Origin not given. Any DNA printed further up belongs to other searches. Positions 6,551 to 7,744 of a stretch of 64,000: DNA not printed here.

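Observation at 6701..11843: Five-gene envelope operon: CE4-like deacetylase, MacB-type ABC exporter (ATPase plus two FtsX permeases) and an anchored CARDB surface protein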

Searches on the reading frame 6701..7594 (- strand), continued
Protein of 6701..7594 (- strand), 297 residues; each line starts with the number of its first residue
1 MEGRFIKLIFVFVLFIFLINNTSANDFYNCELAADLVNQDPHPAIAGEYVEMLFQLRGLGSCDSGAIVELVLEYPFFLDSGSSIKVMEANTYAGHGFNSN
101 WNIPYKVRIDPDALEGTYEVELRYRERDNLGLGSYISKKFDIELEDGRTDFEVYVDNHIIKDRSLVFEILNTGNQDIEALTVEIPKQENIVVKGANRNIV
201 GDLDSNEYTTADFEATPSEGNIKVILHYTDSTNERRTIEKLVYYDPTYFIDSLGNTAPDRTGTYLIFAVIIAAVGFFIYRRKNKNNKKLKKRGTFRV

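Call 78: find_homologous_proteins(query=P0315, max_evalue=0.001)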
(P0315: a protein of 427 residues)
Query P0315 (427 aa): 374 proteins with E <= 0.001 among 8000 candidates; the best 120 are listed.
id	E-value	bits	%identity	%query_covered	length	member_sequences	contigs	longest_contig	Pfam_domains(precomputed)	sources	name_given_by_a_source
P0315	1.4e-267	905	100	100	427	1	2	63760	PF10633.16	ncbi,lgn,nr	ncbi:COG1361 S-layer family protein [Candidatus Woesearchaeota archaeon]|nr:COG1361 S-layer family p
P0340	5.5e-165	567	64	99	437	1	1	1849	PF07705.18,PF10633.16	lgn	-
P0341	4.1e-106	373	50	97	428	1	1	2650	PF07705.18,PF10633.16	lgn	-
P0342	1.3e-94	336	45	99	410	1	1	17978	PF07705.18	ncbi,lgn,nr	ncbi:COG1361 S-layer family protein [Candidatus Woesearchaeota archaeon]|nr:COG1361 S-layer family p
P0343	2.3e-94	335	50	74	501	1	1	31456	PF07705.18,PF10633.16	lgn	-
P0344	3.1e-94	334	44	87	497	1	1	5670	PF07705.18,PF10633.16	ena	-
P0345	5.4e-94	334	41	96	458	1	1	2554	PF07705.18,PF10633.16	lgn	-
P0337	5.5e-94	334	47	87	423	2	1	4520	PF07705.18,PF10633.16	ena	-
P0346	2.5e-93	331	42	98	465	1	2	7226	PF10633.16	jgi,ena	-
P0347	1.2e-92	329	45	93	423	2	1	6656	PF07705.18,PF10633.16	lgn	-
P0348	2.0e-92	328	45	95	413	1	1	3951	PF07705.18,PF10633.16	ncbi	-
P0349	6.2e-92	327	43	93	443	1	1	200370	PF07705.18,PF10633.16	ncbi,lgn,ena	-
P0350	6.8e-92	327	42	97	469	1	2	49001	PF07705.18,PF10633.16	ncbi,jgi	jgi:hypothetical protein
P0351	1.1e-91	326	42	99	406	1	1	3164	PF07705.18,PF10633.16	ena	-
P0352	2.5e-91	325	42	97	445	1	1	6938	PF10633.16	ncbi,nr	ncbi:MAG: COG1361 S-layer family protein [Nanoarchaeota archaeon]|nr:COG1361 S-layer family protein 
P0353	3.7e-91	324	47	84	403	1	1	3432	PF07705.18,PF10633.16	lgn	-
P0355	8.6e-91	323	43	98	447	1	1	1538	PF07705.18,PF10633.16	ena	-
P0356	9.2e-91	323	48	72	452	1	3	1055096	PF10633.16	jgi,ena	jgi:hypothetical protein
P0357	1.0e-90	323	42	99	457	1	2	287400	PF07705.18,PF10633.16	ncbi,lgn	-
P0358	1.3e-90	322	44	98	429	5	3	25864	PF07705.18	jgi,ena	-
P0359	2.0e-90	322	42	96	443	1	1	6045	PF07705.18,PF10633.16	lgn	-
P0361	4.0e-90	321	43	98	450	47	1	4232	PF07705.18,PF10633.16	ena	-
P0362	4.6e-90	321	40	98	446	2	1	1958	PF07705.18,PF10633.16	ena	-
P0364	5.4e-90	320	41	96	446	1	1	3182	PF07705.18,PF10633.16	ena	-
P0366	8.5e-90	320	41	97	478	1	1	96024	PF07705.18,PF10633.16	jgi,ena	-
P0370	2.1e-89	318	41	99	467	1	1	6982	PF07705.18,PF10633.16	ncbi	-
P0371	2.4e-89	318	44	78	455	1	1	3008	PF07705.18,PF10633.16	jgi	jgi:hypothetical protein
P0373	3.6e-89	318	42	87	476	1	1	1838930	PF10633.16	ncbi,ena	-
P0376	7.0e-89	317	48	75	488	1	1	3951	PF07705.18,PF10633.16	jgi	jgi:hypothetical protein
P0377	1.2e-88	316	44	97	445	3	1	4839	PF07705.18,PF10633.16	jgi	jgi:hypothetical protein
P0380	1.7e-88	315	40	98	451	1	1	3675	PF07705.18,PF10633.16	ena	-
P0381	1.9e-88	315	40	99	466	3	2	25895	PF07705.18,PF10633.16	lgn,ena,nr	nr:COG1361 S-layer family protein [Nanoarchaeota archaeon]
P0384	2.7e-88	315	40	99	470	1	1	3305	PF07705.18,PF10633.16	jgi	jgi:hypothetical protein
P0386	3.5e-88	314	40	98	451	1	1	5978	PF07705.18,PF10633.16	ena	-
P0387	3.9e-88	314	40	99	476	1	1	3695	PF07705.18,PF10633.16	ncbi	ncbi:MAG: COG1361 S-layer family protein [Candidatus Woesearchaeota archaeon]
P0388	4.6e-88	314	40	98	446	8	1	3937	PF07705.18,PF10633.16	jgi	jgi:hypothetical protein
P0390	5.3e-88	314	40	98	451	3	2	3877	PF07705.18,PF10633.16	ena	-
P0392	7.0e-88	313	40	98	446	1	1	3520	PF07705.18,PF10633.16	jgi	jgi:hypothetical protein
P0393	8.5e-88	313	39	97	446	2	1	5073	PF07705.18,PF10633.16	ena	-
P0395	1.1e-87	313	40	96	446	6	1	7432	PF07705.18,PF10633.16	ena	-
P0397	1.6e-87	312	40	98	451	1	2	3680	PF07705.18,PF10633.16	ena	-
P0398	2.0e-87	312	40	98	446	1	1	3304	PF07705.18,PF10633.16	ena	-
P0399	2.2e-87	312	41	90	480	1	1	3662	PF07705.18,PF10633.16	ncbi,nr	ncbi:MAG: COG1361 S-layer family protein [Nanoarchaeota archaeon]|nr:COG1361 S-layer family protein 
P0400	2.5e-87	312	41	97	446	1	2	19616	PF07705.18,PF10633.16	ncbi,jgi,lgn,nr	ncbi:MAG TPA: hypothetical protein HA304_05515 [Methanosarcinales archaeon]|nr:hypothetical protein 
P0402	3.0e-87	311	40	99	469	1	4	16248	PF07705.18,PF10633.16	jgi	jgi:hypothetical protein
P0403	3.6e-87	311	46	75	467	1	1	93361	PF07705.18,PF10633.16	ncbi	ncbi:MAG: COG1361 S-layer family protein [archaeon]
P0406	9.1e-87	310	40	98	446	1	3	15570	PF07705.18,PF10633.16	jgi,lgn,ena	-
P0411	2.6e-86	308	42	96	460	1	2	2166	PF07705.18,PF10633.16,PF05753.21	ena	-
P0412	2.7e-86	308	47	77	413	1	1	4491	PF07705.18,PF10633.16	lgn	-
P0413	3.9e-86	308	44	83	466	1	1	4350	PF07705.18,PF10633.16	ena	-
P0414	6.6e-86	307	41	99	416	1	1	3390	PF07705.18,PF10633.16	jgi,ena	-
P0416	7.4e-86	307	46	77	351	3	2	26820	PF07705.18,PF10633.16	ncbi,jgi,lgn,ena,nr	ncbi:MAG: hypothetical protein DRP37_05425 [Thermodesulfobacteriota bacterium]|nr:MAG: hypothetical 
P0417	7.5e-86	307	44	83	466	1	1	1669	PF07705.18,PF10633.16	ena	-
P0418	7.9e-86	307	41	98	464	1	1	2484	PF07705.18,PF10633.16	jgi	-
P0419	1.0e-85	306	44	83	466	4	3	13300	PF07705.18,PF10633.16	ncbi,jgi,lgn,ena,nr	ncbi:hypothetical protein COY26_03275 [Candidatus Woesearchaeota archaeon CG_4_10_14_0_2_um_filter_3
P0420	1.1e-85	306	41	99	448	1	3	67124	PF07705.18,PF10633.16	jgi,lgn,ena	jgi:hypothetical protein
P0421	1.3e-85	306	44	83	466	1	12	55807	PF07705.18,PF10633.16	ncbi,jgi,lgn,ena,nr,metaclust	ncbi:hypothetical protein COV14_00530 [Candidatus Woesearchaeota archaeon CG10_big_fil_rev_8_21_14_0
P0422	1.5e-85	306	40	96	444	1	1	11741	PF07705.18,PF10633.16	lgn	-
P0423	1.5e-85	306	41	99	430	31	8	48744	PF07705.18,PF10633.16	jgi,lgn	jgi:hypothetical protein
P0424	1.6e-85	306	40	98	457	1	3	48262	PF10633.16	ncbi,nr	ncbi:MAG: COG1361 S-layer family protein [Candidatus Methanoperedens sp.]|nr:COG1361 S-layer family 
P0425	1.8e-85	305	44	83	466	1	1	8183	PF07705.18,PF10633.16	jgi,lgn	-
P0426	2.2e-85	305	44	83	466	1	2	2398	PF07705.18,PF10633.16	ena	-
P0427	2.6e-85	305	44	80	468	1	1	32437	PF07705.18,PF10633.16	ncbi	ncbi:MAG: COG1361 S-layer family protein [Candidatus Woesearchaeota archaeon]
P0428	3.0e-85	305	44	83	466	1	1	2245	PF07705.18,PF10633.16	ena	-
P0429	3.5e-85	305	40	98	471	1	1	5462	PF07705.18,PF10633.16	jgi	jgi:hypothetical protein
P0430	3.8e-85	304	50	70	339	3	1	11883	PF07705.18,PF10633.16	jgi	-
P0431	3.8e-85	304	47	75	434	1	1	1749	PF07705.18,PF10633.16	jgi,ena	-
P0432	4.3e-85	304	41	95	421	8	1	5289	PF07705.18,PF10633.16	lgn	-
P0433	4.4e-85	304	48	73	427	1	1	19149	PF07705.18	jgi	jgi:hypothetical protein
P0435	9.3e-85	303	40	98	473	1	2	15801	PF07705.18,PF10633.16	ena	-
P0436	9.9e-85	303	44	83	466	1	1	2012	PF07705.18,PF10633.16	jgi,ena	-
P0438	1.3e-84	303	40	96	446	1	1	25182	PF07705.18,PF10633.16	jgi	jgi:hypothetical protein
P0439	1.8e-84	302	43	81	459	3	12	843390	PF07705.18,PF10633.16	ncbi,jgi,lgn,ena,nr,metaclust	ncbi:hypothetical protein HN419_04580 [Candidatus Woesearchaeota archaeon]|jgi:hypothetical protein|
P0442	2.2e-84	302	40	99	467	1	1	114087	PF07705.18,PF10633.16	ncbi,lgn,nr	ncbi:COG1361 S-layer family protein [Candidatus Woesearchaeota archaeon]|nr:COG1361 S-layer family p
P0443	2.4e-84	302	44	82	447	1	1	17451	PF07705.18,PF10633.16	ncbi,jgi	jgi:hypothetical protein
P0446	3.1e-84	301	40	98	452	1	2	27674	PF07705.18,PF10633.16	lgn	-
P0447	3.5e-84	301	43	85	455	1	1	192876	PF07705.18,PF10633.16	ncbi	-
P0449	4.1e-84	301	38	99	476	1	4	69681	PF07705.18,PF10633.16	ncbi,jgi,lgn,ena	-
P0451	4.4e-84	301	44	81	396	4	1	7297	PF07705.18,PF10633.16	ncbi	ncbi:MAG: COG1361 S-layer family protein, partial [Candidatus Methanoperedens sp.]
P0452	5.7e-84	301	40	98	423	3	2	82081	PF07705.18,PF10633.16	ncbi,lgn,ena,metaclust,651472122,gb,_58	metaclust:\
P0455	6.2e-84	300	40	98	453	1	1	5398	PF07705.18,PF10633.16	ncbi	-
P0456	6.2e-84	300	45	79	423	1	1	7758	PF07705.18,PF10633.16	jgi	-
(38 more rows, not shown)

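Call 79: find_encoding_contigs(protein=P0424, flank=6000, max_places=1)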
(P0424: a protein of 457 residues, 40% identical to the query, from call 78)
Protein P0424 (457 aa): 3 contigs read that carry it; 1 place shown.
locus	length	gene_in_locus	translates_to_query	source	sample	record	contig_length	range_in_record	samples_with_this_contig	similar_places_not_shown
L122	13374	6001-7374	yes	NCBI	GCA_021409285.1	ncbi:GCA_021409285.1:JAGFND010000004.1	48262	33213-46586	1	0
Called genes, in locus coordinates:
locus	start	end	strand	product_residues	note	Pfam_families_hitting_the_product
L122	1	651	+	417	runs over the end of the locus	PF12704:MacB_PCD, PF02687:FtsX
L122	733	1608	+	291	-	PF02811:PHP (faint), PF13263:PHP_C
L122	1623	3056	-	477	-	PF00520:Ion_trans, PF01544:CorA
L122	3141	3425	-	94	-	PF14947:HTH_45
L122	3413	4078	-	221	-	-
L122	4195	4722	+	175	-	-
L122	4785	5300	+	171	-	-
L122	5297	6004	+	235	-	PF00005:ABC_tran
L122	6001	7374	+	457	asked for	PF10633:NPCBM_assoc (faint)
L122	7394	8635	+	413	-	PF12704:MacB_PCD, PF02687:FtsX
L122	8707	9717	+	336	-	-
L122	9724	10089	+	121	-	PF01155:HypA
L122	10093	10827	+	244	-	PF01784:DUF34_NIF3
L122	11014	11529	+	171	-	-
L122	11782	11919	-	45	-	-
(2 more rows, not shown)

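Call 80: find_encoding_contigs(protein=P0373, flank=6000, max_places=1)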
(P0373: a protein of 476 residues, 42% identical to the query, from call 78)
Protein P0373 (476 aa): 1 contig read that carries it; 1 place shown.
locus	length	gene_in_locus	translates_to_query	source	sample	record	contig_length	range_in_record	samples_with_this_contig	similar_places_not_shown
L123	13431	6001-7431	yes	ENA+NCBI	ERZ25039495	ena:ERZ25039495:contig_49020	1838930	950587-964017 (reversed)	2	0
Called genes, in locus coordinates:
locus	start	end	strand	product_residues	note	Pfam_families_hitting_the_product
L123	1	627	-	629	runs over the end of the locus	PF00270:DEAD, PF04851:ResIII, PF20720:nSTAND3 (weak), PF22527:DEXQc_Suv3 (weak), PF00271:Helicase_C (weak), PF08148:DSHCT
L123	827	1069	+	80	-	-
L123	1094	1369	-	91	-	PF14947:HTH_45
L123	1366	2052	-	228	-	-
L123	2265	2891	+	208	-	-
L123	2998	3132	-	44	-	-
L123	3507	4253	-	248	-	PF00106:adh_short, PF08659:KR (weak), PF13561:adh_short_C2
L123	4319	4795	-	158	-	PF03073:TspO_MBR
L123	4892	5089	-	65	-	PF04070:DUF378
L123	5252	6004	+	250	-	PF00005:ABC_tran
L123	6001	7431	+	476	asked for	PF10633:NPCBM_assoc (faint)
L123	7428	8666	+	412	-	PF12704:MacB_PCD, PF02687:FtsX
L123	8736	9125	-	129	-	PF00903:Glyoxalase, PF18029:Glyoxalase_6 (weak)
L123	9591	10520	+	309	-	PF01917:Flagellin_arch-type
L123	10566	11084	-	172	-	-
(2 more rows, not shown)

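Call 81: find_encoding_contigs(protein=P0315, flank=6000, max_places=1)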
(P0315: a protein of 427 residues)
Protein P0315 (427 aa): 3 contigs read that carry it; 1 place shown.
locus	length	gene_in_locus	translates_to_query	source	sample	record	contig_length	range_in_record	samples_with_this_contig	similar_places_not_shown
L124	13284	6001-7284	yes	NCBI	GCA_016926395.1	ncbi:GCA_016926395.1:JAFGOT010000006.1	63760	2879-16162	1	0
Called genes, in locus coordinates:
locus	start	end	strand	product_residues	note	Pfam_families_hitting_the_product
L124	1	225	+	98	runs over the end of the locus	-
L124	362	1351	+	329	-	PF00044:Gp_dh_N, PF02800:Gp_dh_C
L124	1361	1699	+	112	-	-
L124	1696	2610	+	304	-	-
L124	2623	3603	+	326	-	PF06550:SPP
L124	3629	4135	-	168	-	-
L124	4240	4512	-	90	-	PF14947:HTH_45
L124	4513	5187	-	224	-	-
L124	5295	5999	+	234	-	PF00005:ABC_tran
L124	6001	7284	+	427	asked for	PF10633:NPCBM_assoc (faint)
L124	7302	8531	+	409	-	PF12704:MacB_PCD, PF02687:FtsX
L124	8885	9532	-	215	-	PF01966:HD (weak)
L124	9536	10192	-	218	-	PF00702:Hydrolase, PF03031:NIF (faint), PF12710:HAD, PF13419:HAD_2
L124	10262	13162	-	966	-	PF00133:tRNA-synt_1, PF09334:tRNA-synt_1g (weak), PF08264:Anticodon_1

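Call 84: find_encoding_contigs(protein=P0400, flank=4000, max_places=1)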
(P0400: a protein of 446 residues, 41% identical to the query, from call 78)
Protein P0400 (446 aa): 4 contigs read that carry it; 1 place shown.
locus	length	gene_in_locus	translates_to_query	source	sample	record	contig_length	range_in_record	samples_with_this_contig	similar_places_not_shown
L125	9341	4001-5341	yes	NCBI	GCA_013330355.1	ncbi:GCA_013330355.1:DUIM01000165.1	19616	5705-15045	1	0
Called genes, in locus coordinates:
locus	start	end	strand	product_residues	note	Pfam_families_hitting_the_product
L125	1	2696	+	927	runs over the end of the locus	PF01582:TIR (weak), PF13676:TIR_2, PF07719:TPR_2 (faint), PF17874:TPR_MalT, PF13424:TPR_12 (weak)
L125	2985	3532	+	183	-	PF00005:ABC_tran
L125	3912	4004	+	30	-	-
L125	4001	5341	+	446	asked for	PF07705:CARDB (faint), PF10633:NPCBM_assoc (faint)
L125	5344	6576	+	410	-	PF12704:MacB_PCD, PF02687:FtsX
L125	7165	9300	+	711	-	PF03176:MMPL, PF12349:Sterol-sensing (weak), PF03176:MMPL, PF02460:Patched (weak)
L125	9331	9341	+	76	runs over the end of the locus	-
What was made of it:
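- The related three-gene module occurs in free-living methanogen-related archaea that make their own lipids (calls 79, 84).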

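Call 85: find_encoding_contigs(protein=P0356, flank=4000, max_places=1)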
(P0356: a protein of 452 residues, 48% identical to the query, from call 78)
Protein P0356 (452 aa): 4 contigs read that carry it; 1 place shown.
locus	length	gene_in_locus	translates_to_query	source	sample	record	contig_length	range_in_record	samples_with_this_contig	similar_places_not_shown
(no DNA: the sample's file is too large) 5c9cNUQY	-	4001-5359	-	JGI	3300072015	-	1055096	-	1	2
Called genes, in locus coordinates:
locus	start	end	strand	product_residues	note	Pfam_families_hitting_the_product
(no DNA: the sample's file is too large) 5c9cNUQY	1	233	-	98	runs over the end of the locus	-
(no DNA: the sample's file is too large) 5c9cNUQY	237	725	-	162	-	PF06695:Sm_multidrug_ex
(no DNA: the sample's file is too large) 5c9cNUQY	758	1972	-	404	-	-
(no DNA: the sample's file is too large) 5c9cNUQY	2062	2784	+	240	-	PF01978:TrmB, PF13412:HTH_24 (weak)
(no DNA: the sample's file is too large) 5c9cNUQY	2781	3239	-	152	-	-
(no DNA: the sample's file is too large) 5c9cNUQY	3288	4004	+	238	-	PF00005:ABC_tran, PF02463:SMC_N (weak)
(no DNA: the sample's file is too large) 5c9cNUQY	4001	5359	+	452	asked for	PF10633:NPCBM_assoc (faint)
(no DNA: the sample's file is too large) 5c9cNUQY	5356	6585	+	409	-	PF12704:MacB_PCD, PF02687:FtsX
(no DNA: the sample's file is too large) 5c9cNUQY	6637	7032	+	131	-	PF11969:DcpS_C, PF01230:HIT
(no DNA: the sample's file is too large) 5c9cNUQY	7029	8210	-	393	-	PF00682:HMGL-like, PF22617:HCS_D2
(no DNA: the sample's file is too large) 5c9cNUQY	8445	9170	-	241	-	-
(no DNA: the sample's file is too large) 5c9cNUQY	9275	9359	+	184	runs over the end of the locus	-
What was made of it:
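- They come from Methanoperedens, Methanosarcinales, a Woesearchaeote and two long contigs of unknown taxon (one with an archaellin gene) (calls 78-81, 84, 85). It also holds in 5 of 5 distant relatives from other lineages, where the gene sits between the ATPase and the permease with overlapping codons (calls 79-81, 84, 85).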

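Call 87: search_protein_families(library=ncbifam, proteins=[P0315, P0424, P0373, L124:7302-8531:+, L124:5295-5999:+, L124:4513-5187:-, L124:4240-4512:-], max_evalue=0.001)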
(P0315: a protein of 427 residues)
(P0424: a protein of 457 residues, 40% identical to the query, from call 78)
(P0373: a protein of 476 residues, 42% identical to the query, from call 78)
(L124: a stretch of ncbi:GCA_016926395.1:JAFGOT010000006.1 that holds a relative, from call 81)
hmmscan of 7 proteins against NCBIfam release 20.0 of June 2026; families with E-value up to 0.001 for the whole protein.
P0315 (427 aa): 0 families

P0424 (457 aa): 0 families

P0373 (476 aa): 1 family
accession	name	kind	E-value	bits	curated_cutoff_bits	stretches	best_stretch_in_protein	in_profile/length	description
NF033506.0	PACE-CTERM-PROT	exception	4.7e-05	22.3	110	1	102-241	300-452/627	putative S-layer protein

L124:7302-8531:+ (409 aa): 10 families
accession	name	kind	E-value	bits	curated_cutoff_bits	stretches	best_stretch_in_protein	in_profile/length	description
NF007826.0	PRK10535.1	equivalog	1.8e-48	165.3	966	1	4-407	255-646/648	macrolide ABC transporter ATP-binding protein/permease MacB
TIGR03434.1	ADOP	subfamily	4.8e-26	91.1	622.3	1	144-409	537-803/803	ADOP family duplicated permease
TIGR02212.1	lolCE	equivalog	2.5e-19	69.5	362.45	1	100-409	77-411/411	lipoprotein-releasing ABC transporter permease subunit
NF008076.0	PRK10814.1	exception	4.3e-10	39.2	473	1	294-409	274-399/399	lipoprotein-releasing ABC transporter permease subunit LolC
NF038346.1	FtsX_actino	exception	1.6e-09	37.6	250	1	270-384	166-288/308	permease-like cell division protein FtsX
NF008357.0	PRK11146.1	exception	2.3e-08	33.3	439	1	286-372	273-358/414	lipoprotein-releasing ABC transporter permease subunit LolE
NF038347.1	FtsX_Gpos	exception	4.2e-08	32.9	225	1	278-363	162-247/296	permease-like cell division protein FtsX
TIGR02213.1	lolE_release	exception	5.3e-08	32.1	540.35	1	271-373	254-356/411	lipoprotein-releasing ABC transporter permease subunit LolE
TIGR01185.1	devC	equivalog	4.7e-06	25.8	290.35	1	280-404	253-378/380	ABC transporter permease DevC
TIGR00439.2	FtsX_Gneg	equivalog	0.00017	20.9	255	1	286-378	169-261/292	permease-like cell division protein FtsX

L124:5295-5999:+ (234 aa): 190 families (the best 25 are shown)
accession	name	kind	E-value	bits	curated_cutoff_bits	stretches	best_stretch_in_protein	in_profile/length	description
NF007826.0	PRK10535.1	equivalog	5.3e-70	236.4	966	1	5-226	3-223/648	macrolide ABC transporter ATP-binding protein/permease MacB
TIGR02211.1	LolD_lipo_ex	equivalog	6.3e-69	231.9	307.75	1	7-225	2-220/221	lipoprotein-releasing ABC transporter ATP-binding protein LolD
NF038007.1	ABC_ATP_DarD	equivalog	4.6e-67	225.7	375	1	7-224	2-218/218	darobactin export ABC transporter ATP-binding protein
TIGR02673.1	FtsE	equivalog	1.4e-65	221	264.85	1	7-222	2-213/214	cell division ATP-binding protein FtsE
NF007879.0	PRK10584.1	equivalog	1.2e-64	218.1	336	1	1-224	1-224/228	putative ABC transporter ATP-binding protein YbbA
NF008639.0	PRK11629.1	equivalog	2.8e-64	216.7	360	1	4-225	4-225/234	lipoprotein-releasing ABC transporter ATP-binding protein LolD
TIGR02982.1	heterocyst_DevA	subfamily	2.4e-60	203.8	295.8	1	7-224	2-219/220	ABC exporter ATP-binding subunit, DevA family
TIGR03608.1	L_ocin_972_ABC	subfamily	1.3e-58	197.9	254.85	1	22-219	10-206/206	putative bacteriocin export ABC transporter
TIGR02315.1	ABC_phnC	equivalog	2.5e-54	184.3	266.1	1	8-225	3-225/243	phosphonate ABC transporter ATP-binding protein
TIGR02314.1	ABC_MetN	equivalog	2.6e-53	181.2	499.7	1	7-213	2-207/343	methionine ABC transporter ATP-binding protein MetN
TIGR01186.1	proV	subfamily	3.6e-52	177.7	326.6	1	25-229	8-213/363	betaine/proline/choline family ABC transporter ATP-binding protein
TIGR00968.1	3a0106s01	subfamily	3.5e-49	167.5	342.75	1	22-230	12-215/237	sulfate ABC transporter ATP-binding protein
NF007027.0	PRK09493.1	equivalog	2.4e-48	164.6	379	1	7-224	2-214/240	glutamine ABC transporter ATP-binding protein GlnQ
NF040933.2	ABC_arch_GlcV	equivalog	3.4e-48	164.3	450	1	7-227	3-223/357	glucose ABC transporter ATP-binding protein GlcV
TIGR03265.1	PhnT2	equivalog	5.5e-48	164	457.7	1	22-228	16-217/353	putative 2-aminoethylphosphonate ABC transporter ATP-binding protein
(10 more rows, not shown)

L124:4513-5187:- (224 aa): 0 families

L124:4240-4512:- (90 aa): 2 families
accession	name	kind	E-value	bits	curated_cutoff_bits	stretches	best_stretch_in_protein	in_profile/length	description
NF053610.1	Sso10a_fam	subfamily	6.9e-14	51.6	60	1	4-75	1-64/64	Sso10a family chromatin protein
NF010762.0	PRK14165.1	equivalog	0.00057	19.2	279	1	24-84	23-83/224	winged helix-turn-helix domain-containing protein/riboflavin kinase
